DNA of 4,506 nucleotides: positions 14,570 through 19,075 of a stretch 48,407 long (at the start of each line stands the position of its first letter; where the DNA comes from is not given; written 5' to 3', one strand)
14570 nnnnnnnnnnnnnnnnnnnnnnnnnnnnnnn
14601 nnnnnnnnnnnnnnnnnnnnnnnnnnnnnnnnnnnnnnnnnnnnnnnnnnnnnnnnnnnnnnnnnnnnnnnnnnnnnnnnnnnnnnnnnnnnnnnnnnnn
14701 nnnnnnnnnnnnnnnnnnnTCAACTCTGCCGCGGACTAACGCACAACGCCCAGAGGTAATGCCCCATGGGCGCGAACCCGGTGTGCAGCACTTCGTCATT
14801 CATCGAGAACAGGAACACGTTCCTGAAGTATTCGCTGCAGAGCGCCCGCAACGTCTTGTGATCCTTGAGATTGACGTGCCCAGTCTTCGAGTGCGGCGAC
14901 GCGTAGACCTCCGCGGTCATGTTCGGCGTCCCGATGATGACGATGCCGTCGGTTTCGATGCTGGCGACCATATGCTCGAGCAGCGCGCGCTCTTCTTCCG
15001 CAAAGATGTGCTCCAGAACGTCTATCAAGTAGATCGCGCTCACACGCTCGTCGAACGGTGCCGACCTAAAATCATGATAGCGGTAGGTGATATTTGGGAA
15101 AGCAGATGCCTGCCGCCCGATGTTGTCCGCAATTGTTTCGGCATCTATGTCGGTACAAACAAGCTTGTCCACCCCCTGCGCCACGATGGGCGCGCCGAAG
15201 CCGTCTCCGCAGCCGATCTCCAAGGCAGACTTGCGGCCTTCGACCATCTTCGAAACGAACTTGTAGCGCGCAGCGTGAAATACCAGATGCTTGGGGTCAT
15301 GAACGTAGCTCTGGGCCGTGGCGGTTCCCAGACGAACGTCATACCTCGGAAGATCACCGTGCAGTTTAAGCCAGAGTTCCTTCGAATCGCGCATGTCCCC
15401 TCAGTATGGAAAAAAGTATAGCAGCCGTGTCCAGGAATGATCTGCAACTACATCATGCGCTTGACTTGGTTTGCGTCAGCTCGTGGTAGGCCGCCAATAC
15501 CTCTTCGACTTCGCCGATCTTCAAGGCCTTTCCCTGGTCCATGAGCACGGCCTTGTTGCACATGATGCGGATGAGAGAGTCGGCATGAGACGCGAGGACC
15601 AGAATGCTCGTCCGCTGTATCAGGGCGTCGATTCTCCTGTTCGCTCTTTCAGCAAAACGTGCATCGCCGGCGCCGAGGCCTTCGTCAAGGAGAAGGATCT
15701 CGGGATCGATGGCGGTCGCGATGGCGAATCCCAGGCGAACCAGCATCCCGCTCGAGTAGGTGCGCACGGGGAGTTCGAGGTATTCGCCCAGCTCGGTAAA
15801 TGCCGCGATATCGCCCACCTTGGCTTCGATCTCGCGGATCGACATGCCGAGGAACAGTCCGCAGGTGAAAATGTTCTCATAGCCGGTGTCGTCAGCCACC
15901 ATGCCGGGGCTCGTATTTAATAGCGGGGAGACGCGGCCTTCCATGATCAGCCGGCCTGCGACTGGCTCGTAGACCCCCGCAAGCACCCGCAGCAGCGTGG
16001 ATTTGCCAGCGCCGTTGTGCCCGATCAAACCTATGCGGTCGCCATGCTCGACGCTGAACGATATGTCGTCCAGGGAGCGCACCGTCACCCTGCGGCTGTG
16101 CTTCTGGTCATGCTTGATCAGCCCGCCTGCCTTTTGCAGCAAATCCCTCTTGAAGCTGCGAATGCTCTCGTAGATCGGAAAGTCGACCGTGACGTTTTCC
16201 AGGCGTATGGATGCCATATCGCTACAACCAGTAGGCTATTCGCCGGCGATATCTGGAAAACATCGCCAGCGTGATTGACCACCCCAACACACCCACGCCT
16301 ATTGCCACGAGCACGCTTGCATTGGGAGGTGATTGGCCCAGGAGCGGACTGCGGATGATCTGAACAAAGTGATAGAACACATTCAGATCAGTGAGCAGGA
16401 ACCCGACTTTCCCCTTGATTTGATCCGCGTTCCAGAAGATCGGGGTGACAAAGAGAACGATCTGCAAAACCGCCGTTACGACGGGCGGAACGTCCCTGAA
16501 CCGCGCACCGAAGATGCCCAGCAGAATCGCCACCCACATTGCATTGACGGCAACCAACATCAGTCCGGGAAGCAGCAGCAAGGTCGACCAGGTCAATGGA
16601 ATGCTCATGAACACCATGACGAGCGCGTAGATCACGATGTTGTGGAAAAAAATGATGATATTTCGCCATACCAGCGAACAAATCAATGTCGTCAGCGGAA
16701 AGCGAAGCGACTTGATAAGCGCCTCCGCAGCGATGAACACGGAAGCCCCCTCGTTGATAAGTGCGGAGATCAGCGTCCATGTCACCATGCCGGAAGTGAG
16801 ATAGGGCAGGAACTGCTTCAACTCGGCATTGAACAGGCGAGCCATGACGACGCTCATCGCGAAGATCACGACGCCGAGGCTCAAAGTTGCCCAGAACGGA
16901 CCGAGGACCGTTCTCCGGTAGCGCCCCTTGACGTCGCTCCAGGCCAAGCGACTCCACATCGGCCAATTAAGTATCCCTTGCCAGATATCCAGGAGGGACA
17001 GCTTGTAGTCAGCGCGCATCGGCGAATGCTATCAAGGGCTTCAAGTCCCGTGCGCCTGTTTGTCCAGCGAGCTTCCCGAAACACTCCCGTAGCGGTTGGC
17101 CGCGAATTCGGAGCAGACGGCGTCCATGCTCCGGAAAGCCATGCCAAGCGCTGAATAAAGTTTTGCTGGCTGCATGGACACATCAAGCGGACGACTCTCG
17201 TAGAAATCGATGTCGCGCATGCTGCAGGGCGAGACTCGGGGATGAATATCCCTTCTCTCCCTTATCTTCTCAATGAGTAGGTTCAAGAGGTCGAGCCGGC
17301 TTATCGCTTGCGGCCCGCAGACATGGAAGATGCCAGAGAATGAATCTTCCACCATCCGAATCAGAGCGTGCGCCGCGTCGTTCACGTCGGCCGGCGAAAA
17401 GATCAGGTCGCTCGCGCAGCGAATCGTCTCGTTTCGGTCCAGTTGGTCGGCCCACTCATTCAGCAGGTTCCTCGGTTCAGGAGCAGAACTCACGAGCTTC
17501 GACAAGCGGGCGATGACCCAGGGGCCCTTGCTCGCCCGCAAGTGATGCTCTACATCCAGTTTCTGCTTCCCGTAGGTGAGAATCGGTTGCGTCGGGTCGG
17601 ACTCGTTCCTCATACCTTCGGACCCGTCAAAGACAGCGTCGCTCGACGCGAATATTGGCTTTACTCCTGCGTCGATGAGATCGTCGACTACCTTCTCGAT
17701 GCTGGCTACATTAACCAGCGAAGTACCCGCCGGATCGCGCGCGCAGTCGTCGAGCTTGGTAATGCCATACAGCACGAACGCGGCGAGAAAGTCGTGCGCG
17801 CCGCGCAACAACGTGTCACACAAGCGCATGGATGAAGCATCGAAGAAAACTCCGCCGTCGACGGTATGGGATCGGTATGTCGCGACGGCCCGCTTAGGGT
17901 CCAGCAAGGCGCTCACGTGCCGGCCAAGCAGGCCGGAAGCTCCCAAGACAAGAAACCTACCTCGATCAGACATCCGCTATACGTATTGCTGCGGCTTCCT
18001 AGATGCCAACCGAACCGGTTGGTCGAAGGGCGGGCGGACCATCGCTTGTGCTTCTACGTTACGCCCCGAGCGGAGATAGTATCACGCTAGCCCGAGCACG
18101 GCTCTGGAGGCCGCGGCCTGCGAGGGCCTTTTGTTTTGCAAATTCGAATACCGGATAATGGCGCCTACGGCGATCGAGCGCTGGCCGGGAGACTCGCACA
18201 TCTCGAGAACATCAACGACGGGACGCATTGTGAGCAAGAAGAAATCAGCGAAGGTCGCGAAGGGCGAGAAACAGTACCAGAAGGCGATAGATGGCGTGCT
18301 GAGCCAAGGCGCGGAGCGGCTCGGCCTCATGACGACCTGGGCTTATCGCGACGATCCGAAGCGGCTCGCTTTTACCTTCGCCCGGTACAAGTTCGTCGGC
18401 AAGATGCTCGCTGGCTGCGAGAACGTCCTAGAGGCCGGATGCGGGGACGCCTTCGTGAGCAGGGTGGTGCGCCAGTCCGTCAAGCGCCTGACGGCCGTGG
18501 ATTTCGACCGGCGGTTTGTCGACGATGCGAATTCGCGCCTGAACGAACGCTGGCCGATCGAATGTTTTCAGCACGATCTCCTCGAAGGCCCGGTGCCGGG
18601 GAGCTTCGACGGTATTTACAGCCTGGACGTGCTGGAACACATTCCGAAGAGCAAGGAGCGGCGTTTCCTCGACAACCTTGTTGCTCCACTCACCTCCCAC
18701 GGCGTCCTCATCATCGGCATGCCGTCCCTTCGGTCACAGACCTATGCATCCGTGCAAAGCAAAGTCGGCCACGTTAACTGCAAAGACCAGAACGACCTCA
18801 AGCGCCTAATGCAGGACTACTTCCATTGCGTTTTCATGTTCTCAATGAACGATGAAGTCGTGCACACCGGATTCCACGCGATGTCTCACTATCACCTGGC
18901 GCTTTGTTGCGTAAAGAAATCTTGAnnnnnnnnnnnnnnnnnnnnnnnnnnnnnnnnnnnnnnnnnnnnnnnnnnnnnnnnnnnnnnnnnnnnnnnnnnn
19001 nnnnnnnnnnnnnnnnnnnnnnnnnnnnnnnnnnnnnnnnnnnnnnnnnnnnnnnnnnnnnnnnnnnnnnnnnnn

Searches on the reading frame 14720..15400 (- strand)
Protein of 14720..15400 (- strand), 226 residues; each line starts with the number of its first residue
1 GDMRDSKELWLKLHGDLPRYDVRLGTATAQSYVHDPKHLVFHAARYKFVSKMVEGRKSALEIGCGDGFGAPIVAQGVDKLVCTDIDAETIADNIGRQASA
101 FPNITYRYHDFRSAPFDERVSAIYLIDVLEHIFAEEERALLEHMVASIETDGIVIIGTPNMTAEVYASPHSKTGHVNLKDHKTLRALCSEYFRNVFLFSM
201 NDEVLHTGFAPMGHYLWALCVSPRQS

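Call 50: search_protein_families(library=pfam, proteins=[window:14720-15400:-], max_evalue=0.00001)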
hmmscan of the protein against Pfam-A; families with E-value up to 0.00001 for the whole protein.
window:14720-15400:- (226 aa): 4 families
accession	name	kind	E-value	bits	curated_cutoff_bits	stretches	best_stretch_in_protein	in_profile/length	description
PF13649.12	Methyltransf_25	-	6.4e-09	36.8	27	1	60-152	2-97/97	Methyltransferase domain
PF13489.12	Methyltransf_23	-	8.8e-08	32.5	27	1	54-190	21-156/164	Methyltransferase domain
PF08241.18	Methyltransf_11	-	9.3e-08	33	21.2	1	60-155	1-94/95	Methyltransferase domain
PF08242.18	Methyltransf_12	-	8e-07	30.2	30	1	60-153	1-97/98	Methyltransferase domain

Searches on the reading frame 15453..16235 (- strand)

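Call 50: search_protein_families(library=pfam, proteins=[window:15453-16235:-], max_evalue=0.00001)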
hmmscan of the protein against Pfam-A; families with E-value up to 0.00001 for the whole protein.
window:15453-16235:- (260 aa): 2 families
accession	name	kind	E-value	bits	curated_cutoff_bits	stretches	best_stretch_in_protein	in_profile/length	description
PF00005.33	ABC_tran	-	2.7e-20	73.8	25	1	55-185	1-134/137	ABC transporter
PF13304.12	AAA_21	-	8.5e-06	26.5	27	0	69-86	3-20/304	AAA domain, putative AbiEii toxin, Type IV TA system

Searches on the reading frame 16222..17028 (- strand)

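Call 50: search_protein_families(library=pfam, proteins=[window:16222-17028:-], max_evalue=0.00001)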
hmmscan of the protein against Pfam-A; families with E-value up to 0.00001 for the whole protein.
window:16222-17028:- (268 aa): 1 family
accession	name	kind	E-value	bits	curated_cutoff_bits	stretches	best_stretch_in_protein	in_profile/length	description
PF01061.29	ABC2_membrane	-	1.3e-10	41.7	26.9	1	28-228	6-209/211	ABC-2 type transporter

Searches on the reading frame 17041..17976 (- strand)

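Call 50: search_protein_families(library=pfam, proteins=[window:17041-17976:-], max_evalue=0.00001)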
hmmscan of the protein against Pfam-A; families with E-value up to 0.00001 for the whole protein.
window:17041-17976:- (311 aa): 2 families
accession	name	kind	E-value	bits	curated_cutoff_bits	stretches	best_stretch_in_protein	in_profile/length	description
PF04321.23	RmlD_sub_bind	-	6e-28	98.2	27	1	7-285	2-275/287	RmlD substrate binding domain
PF01370.27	Epimerase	-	1.8e-10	41.1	20.9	1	9-211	2-227/240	NAD dependent epimerase/dehydratase family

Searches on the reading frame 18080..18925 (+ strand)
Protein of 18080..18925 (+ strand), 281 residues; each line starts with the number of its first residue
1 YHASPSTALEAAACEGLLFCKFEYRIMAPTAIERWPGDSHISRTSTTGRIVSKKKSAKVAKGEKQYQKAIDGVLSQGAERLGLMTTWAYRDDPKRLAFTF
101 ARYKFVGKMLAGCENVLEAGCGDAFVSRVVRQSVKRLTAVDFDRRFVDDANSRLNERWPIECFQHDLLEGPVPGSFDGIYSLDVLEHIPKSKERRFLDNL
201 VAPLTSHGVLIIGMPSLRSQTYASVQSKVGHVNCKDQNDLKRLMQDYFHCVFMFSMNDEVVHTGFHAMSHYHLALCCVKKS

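Call 50: search_protein_families(library=pfam, proteins=[window:18080-18925:+], max_evalue=0.00001)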
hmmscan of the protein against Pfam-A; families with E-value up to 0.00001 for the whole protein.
window:18080-18925:+ (281 aa): 4 families
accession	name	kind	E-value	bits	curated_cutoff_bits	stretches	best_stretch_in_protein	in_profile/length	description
PF13649.12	Methyltransf_25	-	1.1e-11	45.7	27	1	116-208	1-97/97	Methyltransferase domain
PF08241.18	Methyltransf_11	-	1.8e-11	44.9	21.2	1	117-212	1-95/95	Methyltransferase domain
PF08242.18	Methyltransf_12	-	3.6e-09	37.7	30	1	117-210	1-98/98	Methyltransferase domain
PF13489.12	Methyltransf_23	-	3e-08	34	27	1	114-247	24-157/164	Methyltransferase domain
